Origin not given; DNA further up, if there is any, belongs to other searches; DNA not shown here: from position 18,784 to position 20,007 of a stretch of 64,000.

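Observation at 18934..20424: C-terminally truncated FtsZ/tubulin-like GTPase encoded directly behind a two-domain ribbon-helix-helix protein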

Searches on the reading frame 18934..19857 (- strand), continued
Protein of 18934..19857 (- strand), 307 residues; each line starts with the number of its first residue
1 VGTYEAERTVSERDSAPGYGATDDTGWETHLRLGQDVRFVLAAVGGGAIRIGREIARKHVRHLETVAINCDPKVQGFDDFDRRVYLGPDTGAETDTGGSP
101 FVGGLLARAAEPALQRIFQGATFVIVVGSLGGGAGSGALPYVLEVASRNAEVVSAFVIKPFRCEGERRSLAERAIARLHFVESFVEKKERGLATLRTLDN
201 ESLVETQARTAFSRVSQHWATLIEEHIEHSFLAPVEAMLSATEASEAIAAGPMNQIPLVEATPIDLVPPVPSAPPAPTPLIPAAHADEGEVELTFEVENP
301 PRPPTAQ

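Call 31: find_encoding_contigs(protein=P0136, flank=6000, max_places=2)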
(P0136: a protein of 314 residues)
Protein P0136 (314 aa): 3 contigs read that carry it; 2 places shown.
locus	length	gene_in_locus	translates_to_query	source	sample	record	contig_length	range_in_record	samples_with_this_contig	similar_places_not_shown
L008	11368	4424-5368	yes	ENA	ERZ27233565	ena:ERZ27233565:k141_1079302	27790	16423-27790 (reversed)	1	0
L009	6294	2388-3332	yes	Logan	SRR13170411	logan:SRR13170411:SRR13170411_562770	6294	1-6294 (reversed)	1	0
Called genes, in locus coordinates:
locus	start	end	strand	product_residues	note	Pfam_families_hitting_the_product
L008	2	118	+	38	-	?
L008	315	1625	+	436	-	PF19300:BPD_transp_1_N (weak), PF00528:BPD_transp_1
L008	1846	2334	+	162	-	PF00334:NDK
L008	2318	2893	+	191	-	PF01300:Sua5_yciO_yrdC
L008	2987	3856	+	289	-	PF00557:Peptidase_M24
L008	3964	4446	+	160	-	-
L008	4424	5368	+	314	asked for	PF00091:Tubulin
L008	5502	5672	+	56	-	-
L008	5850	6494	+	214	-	-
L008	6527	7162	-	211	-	PF20046:DUF6448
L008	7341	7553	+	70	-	-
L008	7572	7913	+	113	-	PF01037:AsnC_trans_reg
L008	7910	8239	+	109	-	PF03685:UPF0147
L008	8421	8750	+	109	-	PF01191:RNA_pol_Rpb5_C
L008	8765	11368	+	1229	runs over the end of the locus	PF04563:RNA_pol_Rpb2_1, PF04561:RNA_pol_Rpb2_2, PF04565:RNA_pol_Rpb2_3, PF04566:RNA_pol_Rpb2_4, PF04567:RNA_pol_Rpb2_5, PF00562:RNA_pol_Rpb2_6, PF04560:RNA_pol_Rpb2_7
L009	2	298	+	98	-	?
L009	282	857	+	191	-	PF01300:Sua5_yciO_yrdC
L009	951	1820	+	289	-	PF00557:Peptidase_M24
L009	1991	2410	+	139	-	-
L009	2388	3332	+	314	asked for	PF00091:Tubulin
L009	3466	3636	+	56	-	-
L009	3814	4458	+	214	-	-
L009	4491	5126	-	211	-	PF20046:DUF6448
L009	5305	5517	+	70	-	-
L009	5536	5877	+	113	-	PF01037:AsnC_trans_reg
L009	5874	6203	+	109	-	PF03685:UPF0147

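Call 33: find_encoding_contigs(protein=P0174, flank=6000, max_places=2)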
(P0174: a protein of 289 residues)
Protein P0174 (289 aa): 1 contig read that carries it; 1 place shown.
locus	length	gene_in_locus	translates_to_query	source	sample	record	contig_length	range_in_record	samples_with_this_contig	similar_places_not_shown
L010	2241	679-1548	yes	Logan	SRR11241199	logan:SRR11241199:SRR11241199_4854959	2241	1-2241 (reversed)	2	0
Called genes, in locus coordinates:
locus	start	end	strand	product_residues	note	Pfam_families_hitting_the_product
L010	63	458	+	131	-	-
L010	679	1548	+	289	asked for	PF00091:Tubulin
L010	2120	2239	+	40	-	?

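Call 34: find_encoding_contigs(protein=P0151, flank=6000, max_places=2)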
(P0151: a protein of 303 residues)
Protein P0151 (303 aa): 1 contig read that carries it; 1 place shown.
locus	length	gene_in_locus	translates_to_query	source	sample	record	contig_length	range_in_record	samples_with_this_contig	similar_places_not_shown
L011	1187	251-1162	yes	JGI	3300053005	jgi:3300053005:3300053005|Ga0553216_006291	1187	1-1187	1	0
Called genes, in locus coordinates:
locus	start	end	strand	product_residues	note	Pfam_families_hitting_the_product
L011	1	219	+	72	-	?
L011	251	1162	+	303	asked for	PF00091:Tubulin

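Call 40: search_protein_families(library=ncbifam, proteins=[P0159, P0187, P0218, P0206, P0152, P0156, P0161, P0185, P0174, P0157], max_evalue=0.00001)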
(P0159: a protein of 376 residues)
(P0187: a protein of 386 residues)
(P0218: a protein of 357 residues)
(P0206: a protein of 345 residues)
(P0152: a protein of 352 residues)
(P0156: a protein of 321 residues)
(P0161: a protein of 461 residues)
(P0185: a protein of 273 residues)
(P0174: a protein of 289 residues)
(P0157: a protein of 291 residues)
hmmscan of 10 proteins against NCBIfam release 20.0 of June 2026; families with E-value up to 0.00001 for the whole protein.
P0159 (376 aa): 1 family
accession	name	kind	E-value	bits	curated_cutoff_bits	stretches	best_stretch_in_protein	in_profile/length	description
TIGR00065.1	ftsZ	equivalog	2.7e-125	418.3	295.2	1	33-359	6-337/353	cell division protein FtsZ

P0187 (386 aa): 1 family
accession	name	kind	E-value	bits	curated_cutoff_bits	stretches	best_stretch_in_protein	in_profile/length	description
TIGR00065.1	ftsZ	equivalog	4.7e-114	381.4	295.2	1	42-368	5-336/353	cell division protein FtsZ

P0218 (357 aa): 1 family
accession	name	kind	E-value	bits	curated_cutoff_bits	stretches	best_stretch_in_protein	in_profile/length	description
TIGR00065.1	ftsZ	equivalog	2.1e-95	320.1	295.2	1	21-330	17-334/353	cell division protein FtsZ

P0206 (345 aa): 1 family
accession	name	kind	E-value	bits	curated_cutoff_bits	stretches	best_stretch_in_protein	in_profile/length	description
TIGR00065.1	ftsZ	equivalog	7.8e-101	337.9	295.2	1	8-330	4-329/353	cell division protein FtsZ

P0152 (352 aa): 1 family
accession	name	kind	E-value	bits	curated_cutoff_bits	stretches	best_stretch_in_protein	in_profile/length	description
TIGR00065.1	ftsZ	equivalog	3.4e-99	332.5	295.2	1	18-338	13-334/353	cell division protein FtsZ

P0156 (321 aa): 1 family
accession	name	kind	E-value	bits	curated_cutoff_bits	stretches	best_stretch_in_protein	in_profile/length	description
TIGR00065.1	ftsZ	equivalog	1.4e-94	317.4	295.2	1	8-313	17-327/353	cell division protein FtsZ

P0161 (461 aa): 1 family
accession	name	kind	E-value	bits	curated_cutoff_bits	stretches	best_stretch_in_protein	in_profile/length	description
TIGR00065.1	ftsZ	equivalog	2e-94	316.9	295.2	1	117-435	11-336/353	cell division protein FtsZ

P0185 (273 aa): 1 family
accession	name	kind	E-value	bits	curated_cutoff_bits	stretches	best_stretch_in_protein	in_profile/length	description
TIGR00065.1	ftsZ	equivalog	7.6e-68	229.4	295.2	1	20-231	16-229/353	cell division protein FtsZ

P0174 (289 aa): 1 family
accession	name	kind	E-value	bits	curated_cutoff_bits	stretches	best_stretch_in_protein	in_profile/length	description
TIGR00065.1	ftsZ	equivalog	5.1e-51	174.1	295.2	1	24-216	19-214/353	cell division protein FtsZ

P0157 (291 aa): 1 family
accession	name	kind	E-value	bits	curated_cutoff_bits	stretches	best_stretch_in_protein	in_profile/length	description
TIGR00065.1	ftsZ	equivalog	9e-59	199.6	295.2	1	30-234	17-220/353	cell division protein FtsZ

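Call 41: find_encoding_contigs(protein=P0218, flank=6000, max_places=3)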
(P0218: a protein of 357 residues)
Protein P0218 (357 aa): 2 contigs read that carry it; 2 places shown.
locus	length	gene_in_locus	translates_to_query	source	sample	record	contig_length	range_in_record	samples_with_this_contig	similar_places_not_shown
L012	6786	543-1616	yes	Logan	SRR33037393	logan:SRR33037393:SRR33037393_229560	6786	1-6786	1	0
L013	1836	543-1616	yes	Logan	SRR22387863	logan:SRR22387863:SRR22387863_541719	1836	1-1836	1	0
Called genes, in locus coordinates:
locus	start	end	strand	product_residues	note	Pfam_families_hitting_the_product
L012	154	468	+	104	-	PF17363:DUF5388 (faint), PF17723:RHH_8 (faint), PF01402:RHH_1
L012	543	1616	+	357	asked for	PF00091:Tubulin, PF12327:FtsZ_C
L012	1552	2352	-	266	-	PF00588:SpoU_methylase, PF09936:Methyltrn_RNA_4 (faint)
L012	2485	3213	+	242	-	PF01416:PseudoU_synth_1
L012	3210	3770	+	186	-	PF13238:AAA_18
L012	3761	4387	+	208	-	PF01066:CDP-OH_P_transf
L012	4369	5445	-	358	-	PF26466:DNA_primase_lrg_N, PF04104:DNA_primase_lrg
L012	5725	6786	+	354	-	?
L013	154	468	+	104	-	PF17363:DUF5388 (faint), PF17723:RHH_8 (faint), PF01402:RHH_1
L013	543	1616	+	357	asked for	PF00091:Tubulin, PF12327:FtsZ_C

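Call 46: find_related_loci(query=A4, collection=genome_contigs, flank=6000)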
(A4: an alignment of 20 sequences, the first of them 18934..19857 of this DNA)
Query A4 (307 aa) in genome_contigs; peptide patterns used: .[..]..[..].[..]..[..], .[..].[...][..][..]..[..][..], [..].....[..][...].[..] (x = any residue, [..] = any of these).
599 stretches matched a pattern (row limit reached: there are more); 75 encode a relative of the query (tblastn E <= 1e-3); 75 distinct loci.
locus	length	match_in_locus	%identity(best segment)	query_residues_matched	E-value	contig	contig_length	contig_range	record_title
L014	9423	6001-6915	74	3-307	7e-136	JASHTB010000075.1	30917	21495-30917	MAG: Thermoplasmata archaeon isolate JOPF142 JOPF_A102_contig_72352, whole genome shotgun sequence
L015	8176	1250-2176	70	1-307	7e-130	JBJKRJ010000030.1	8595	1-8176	MAG: Thermoplasmata archaeon isolate Bin_56 S1Ck127_323762_flag_0_multi_20.1369_len_8595, whole genome shotgun sequence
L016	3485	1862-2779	69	1-307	3e-131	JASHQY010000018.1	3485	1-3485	MAG: Thermoplasmata archaeon isolate JOPF087 JOPF_N102_contig_6306, whole genome shotgun sequence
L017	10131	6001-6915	71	1-305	3e-127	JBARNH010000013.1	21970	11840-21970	MAG: Thermoplasmata archaeon isolate MFD06118_ilm_asm_bin36 k127_370576, whole genome shotgun sequence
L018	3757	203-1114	71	3-307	1e-128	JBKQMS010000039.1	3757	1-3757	MAG: Thermoplasmata archaeon isolate LABRr1A1B1C__bin_68 LABRr1A1B1C_000000209452, whole genome shotgun sequence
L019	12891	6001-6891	72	1-298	6e-126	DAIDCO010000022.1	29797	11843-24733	MAG TPA_asm: bacterium isolate clean3188 NODE_22_length_29797_cov_8.587416, whole genome shotgun sequence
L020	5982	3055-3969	68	1-306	2e-124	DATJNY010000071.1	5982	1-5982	MAG TPA_asm: Thermoplasmata archaeon isolate SMAG_U14873 k141_3047506, whole genome shotgun sequence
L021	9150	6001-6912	70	3-307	3e-124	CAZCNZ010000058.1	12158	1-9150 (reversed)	MAG TPA_asm: uncultured Thermoplasmatales archaeon isolate SRP140028_co1_523 genome assembly, contig: k141_4786382, whol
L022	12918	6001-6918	69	1-307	2e-122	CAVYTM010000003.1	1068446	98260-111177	MAG: uncultured Thermoplasmata archaeon isolate MFD09222.bin.2.162 genome assembly, contig: contig_60308, whole genome s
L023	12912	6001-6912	69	3-307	3e-122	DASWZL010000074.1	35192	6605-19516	MAG TPA_asm: Thermoplasmata archaeon isolate SMAG_U3737 k141_4915, whole genome shotgun sequence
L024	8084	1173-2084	70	1-304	5e-120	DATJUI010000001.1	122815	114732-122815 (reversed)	MAG TPA_asm: Thermoplasmata archaeon isolate SMAG_U15042 k141_3109256, whole genome shotgun sequence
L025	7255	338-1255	70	1-307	1e-119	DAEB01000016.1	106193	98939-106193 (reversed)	MAG TPA_asm: Thermoplasmata archaeon UBA184 UBA184_contig_3634, whole genome shotgun sequence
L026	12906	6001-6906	67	3-305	4e-119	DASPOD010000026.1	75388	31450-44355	MAG TPA_asm: Thermoplasmata archaeon isolate SMAG_U12138 k141_2366453, whole genome shotgun sequence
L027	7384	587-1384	73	1-266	5e-118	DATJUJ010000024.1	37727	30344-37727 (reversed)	MAG TPA_asm: Thermoplasmata archaeon isolate SMAG_U15043 k141_505932, whole genome shotgun sequence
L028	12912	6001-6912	69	3-307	3e-116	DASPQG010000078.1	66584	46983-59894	MAG TPA_asm: Thermoplasmata archaeon isolate SMAG_U12193 k141_1155164, whole genome shotgun sequence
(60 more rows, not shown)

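Call 55: find_homologous_proteins(query=P0218, max_evalue=1e-20)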
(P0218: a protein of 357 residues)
Query P0218 (357 aa): 7623 proteins with E <= 1e-20 among 8000 candidates; the best 120 are listed.
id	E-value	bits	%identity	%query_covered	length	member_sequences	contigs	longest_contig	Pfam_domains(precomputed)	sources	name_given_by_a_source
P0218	7.5e-227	770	100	100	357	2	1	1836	PF00091.32,PF12327.14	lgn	-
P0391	2.0e-189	647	84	99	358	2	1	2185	PF00091.32,PF12327.14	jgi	-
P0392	3.7e-131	456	61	93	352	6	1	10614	PF00091.32,PF12327.14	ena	-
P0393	3.8e-129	449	60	94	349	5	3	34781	PF00091.32,PF12327.14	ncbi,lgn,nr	ncbi:MAG: cell division protein FtsZ [Thermoplasmata archaeon]|nr:cell division protein FtsZ [Thermo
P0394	1.2e-127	444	62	90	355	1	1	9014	PF00091.32,PF12327.14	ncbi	ncbi:MAG: cell division protein FtsZ [Thermoplasmata archaeon]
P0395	1.4e-127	444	63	88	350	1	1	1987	PF00091.32,PF12327.14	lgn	-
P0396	1.6e-127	444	62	90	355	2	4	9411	PF00091.32,PF12327.14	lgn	-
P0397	1.7e-127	444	60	93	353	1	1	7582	PF00091.32,PF12327.14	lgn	-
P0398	2.1e-127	444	60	93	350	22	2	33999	PF00091.32,PF12327.14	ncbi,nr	ncbi:MAG: cell division protein FtsZ [Thermoplasmatota archaeon]|nr:cell division protein FtsZ [Cand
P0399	2.7e-127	443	64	87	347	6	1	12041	PF00091.32,PF12327.14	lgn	-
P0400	3.5e-127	443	63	88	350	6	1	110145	PF00091.32,PF12327.14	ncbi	-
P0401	6.1e-127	442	60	93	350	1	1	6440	PF00091.32,PF12327.14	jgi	jgi:cell division protein FtsZ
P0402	1.4e-126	441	63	85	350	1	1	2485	PF00091.32,PF12327.14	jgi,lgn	jgi:cell division protein FtsZ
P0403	1.8e-126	440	63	87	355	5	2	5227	PF00091.32,PF12327.14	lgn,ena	-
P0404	2.0e-126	440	63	85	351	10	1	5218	PF00091.32,PF12327.14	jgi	-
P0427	9.6e-124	431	59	90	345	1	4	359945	PF00091.32,PF12327.14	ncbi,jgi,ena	ncbi:MAG TPA: cell division protein FtsZ [Thermoplasmata archaeon]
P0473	2.7e-119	417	59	85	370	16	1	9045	PF00091.32,PF12327.14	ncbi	ncbi:MAG: cell division protein FtsZ [Thermoplasmata archaeon]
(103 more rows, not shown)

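Call 56: find_encoding_contigs(protein=P0427, flank=4000, max_places=4)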
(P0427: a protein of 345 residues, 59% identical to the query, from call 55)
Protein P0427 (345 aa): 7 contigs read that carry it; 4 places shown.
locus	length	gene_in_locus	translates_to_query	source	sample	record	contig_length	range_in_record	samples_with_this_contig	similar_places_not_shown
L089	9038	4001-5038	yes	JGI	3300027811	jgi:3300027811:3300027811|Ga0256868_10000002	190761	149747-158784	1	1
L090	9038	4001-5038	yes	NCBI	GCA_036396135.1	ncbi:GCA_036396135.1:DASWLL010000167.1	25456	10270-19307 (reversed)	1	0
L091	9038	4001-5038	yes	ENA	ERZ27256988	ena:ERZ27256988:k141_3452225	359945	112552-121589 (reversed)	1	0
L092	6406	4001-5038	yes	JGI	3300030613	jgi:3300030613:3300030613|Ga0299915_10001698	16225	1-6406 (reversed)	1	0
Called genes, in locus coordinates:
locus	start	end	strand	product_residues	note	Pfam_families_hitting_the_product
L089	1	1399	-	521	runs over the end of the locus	-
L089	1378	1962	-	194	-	-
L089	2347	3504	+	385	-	PF04434:SWIM (weak), PF13683:rve_3 (faint), PF00665:rve, PF13610:DDE_Tnp_IS240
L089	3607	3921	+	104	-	PF17363:DUF5388 (faint), PF17723:RHH_8 (faint), PF01402:RHH_1 (faint)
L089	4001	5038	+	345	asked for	PF00091:Tubulin, PF12327:FtsZ_C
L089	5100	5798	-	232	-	PF00588:SpoU_methylase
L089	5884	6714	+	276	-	PF01416:PseudoU_synth_1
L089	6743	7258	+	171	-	PF13238:AAA_18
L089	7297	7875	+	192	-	PF01066:CDP-OH_P_transf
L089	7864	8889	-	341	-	PF26466:DNA_primase_lrg_N (weak), PF04104:DNA_primase_lrg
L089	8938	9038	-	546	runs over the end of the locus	PF04055:Radical_SAM, PF00633:HHH (faint), PF12836:HHH_3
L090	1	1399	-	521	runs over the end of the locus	-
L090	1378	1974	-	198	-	-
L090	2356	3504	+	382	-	PF04434:SWIM (weak), PF13683:rve_3 (faint), PF00665:rve, PF13610:DDE_Tnp_IS240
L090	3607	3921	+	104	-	PF17363:DUF5388 (faint), PF17723:RHH_8 (faint), PF01402:RHH_1 (faint)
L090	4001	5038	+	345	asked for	PF00091:Tubulin, PF12327:FtsZ_C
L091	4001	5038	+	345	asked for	PF00091:Tubulin, PF12327:FtsZ_C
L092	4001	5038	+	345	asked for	PF00091:Tubulin, PF12327:FtsZ_C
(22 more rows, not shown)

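Call 57: find_encoding_contigs(protein=P0400, flank=4000, max_places=4)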
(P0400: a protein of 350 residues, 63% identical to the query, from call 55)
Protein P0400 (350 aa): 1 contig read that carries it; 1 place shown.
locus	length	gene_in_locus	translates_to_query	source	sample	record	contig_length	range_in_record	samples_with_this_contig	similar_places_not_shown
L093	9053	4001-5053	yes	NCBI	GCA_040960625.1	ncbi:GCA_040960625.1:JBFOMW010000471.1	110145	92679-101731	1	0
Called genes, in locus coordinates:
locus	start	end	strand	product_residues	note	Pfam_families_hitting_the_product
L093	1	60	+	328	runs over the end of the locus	-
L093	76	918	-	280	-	PF01026:TatD_DNase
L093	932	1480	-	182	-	PF00352:TBP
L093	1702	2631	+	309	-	PF00005:ABC_tran, PF13304:AAA_21 (faint)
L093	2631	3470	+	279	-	PF12679:ABC2_membrane_2, PF12730:ABC2_membrane_4, PF13346:ABC2_membrane_5 (weak), PF12698:ABC2_membrane_3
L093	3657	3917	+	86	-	PF01402:RHH_1 (faint)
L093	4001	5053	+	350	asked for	PF00091:Tubulin, PF12327:FtsZ_C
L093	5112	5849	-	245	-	PF00588:SpoU_methylase, PF09936:Methyltrn_RNA_4 (faint)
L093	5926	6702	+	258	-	PF01416:PseudoU_synth_1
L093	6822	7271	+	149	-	PF13238:AAA_18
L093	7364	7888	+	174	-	PF01066:CDP-OH_P_transf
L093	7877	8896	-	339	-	PF26466:DNA_primase_lrg_N, PF04104:DNA_primase_lrg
